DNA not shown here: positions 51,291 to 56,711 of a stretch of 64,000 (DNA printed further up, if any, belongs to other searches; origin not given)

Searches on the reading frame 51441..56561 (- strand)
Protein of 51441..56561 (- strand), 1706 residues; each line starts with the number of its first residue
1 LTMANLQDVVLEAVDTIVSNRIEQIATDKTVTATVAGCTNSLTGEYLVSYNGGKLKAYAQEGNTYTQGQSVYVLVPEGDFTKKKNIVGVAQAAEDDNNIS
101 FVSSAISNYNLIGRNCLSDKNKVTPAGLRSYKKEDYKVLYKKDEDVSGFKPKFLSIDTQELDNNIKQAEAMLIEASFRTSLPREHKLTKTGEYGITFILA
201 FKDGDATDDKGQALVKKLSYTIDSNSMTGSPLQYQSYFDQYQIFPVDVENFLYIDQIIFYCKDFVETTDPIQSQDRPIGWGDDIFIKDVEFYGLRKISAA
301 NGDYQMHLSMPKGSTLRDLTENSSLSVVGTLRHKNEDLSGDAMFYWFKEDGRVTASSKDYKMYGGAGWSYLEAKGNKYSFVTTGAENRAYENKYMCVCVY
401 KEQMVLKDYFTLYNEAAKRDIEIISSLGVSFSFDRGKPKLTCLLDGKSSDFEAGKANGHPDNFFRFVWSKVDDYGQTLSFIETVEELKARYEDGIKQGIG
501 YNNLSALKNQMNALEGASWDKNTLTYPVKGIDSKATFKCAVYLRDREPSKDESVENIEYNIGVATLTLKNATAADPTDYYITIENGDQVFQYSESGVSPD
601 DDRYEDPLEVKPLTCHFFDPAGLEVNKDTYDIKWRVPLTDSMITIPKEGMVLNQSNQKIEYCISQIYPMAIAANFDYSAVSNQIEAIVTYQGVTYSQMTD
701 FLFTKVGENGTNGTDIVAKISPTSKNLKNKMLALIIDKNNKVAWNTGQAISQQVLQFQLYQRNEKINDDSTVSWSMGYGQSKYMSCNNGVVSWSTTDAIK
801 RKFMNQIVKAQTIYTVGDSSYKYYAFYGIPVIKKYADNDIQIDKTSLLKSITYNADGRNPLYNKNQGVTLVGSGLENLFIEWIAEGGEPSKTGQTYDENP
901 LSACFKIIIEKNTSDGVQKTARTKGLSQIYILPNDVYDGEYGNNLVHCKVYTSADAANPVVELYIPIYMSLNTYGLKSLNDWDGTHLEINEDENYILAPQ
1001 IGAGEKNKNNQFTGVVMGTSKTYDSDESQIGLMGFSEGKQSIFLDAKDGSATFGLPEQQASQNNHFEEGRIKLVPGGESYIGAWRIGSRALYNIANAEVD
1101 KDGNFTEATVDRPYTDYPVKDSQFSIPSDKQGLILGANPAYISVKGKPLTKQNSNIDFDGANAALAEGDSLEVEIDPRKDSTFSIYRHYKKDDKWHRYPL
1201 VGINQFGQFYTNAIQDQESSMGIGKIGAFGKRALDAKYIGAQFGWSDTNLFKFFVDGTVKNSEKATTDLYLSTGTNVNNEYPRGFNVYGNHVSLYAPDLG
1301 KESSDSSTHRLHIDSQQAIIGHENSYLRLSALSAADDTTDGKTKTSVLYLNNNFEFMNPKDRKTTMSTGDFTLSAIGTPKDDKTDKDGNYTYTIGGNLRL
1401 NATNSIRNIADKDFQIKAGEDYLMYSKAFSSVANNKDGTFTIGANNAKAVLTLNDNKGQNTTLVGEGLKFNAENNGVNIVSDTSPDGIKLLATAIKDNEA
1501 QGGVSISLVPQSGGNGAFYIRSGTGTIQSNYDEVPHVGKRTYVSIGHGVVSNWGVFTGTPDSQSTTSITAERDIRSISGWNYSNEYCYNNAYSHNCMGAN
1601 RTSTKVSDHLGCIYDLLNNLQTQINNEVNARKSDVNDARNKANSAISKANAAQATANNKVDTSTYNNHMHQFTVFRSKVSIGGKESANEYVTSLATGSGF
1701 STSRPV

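Call 71: search_protein_families(library=pfam, proteins=[window:51441-56561:-], max_evalue=0.001)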
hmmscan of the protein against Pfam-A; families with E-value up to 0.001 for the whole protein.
window:51441-56561:- (1706 aa): 1 family
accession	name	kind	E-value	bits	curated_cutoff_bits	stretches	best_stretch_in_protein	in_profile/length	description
PF11839.13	Alanine_zipper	-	0.0008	20.1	23.1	0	1623-1659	12-48/69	Alanine-zipper, major outer membrane lipoprotein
